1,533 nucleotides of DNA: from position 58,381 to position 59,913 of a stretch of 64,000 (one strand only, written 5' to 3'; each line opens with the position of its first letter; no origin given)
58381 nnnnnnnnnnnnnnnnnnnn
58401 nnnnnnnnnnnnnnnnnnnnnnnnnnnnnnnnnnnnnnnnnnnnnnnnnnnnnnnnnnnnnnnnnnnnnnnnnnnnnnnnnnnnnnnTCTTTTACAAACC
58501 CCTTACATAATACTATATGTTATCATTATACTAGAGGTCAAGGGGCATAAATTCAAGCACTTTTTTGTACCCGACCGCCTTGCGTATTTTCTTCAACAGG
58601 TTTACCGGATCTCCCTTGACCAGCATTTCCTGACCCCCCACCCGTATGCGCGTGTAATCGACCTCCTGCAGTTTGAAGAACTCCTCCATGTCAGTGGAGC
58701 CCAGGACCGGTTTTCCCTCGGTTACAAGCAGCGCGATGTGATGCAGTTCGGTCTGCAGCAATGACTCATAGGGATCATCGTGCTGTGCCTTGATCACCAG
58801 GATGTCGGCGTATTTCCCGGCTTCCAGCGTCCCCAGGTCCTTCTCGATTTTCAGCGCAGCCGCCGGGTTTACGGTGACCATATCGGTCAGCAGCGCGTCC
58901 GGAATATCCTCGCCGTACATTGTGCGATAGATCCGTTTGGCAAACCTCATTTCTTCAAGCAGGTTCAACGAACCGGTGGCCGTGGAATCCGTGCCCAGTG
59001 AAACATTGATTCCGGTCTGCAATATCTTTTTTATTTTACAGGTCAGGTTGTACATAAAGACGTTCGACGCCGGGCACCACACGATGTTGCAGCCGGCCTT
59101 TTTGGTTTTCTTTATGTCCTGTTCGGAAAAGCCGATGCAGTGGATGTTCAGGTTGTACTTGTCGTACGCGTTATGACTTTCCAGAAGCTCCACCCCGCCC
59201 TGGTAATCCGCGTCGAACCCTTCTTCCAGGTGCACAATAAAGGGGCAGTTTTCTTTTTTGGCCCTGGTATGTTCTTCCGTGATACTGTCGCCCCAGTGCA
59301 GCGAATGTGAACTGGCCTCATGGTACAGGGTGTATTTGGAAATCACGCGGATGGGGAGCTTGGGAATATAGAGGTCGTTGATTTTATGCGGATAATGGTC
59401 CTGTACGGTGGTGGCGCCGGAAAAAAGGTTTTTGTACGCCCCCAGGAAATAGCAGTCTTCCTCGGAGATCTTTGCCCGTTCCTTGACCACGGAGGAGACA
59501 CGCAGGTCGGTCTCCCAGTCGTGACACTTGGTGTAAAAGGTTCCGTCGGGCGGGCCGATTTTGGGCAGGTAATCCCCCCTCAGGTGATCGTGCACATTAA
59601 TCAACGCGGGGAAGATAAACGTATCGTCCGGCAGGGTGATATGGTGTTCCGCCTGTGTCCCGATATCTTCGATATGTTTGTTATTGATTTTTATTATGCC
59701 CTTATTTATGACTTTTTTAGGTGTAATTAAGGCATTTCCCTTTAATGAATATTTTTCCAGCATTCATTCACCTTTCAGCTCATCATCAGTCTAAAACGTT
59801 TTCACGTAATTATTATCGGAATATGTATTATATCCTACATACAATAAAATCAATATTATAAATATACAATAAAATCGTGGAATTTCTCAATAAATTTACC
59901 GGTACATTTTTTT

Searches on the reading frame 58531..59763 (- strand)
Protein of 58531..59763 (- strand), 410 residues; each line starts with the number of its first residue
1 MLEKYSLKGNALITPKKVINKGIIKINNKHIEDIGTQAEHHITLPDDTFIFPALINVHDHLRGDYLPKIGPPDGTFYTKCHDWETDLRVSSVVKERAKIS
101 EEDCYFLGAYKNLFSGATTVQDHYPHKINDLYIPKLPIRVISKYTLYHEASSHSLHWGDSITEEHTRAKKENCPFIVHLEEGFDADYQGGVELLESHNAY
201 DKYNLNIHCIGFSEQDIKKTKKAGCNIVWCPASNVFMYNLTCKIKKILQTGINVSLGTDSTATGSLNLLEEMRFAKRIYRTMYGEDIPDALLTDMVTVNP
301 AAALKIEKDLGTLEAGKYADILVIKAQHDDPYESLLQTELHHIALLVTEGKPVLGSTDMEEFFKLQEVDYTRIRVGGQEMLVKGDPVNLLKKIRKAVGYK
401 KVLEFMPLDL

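Call 83: search_protein_families(library=pfam, proteins=[window:58531-59763:-], max_evalue=0.001)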
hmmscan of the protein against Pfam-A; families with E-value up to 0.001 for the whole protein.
window:58531-59763:- (410 aa): 2 families
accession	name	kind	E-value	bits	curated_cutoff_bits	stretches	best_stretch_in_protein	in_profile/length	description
PF01979.26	Amidohydro_1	-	1.4e-22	80.8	25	1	178-331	164-322/345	Amidohydrolase family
PF07969.17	Amidohydro_3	-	6.5e-10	39.5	29.7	1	205-329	309-446/472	Amidohydrolase family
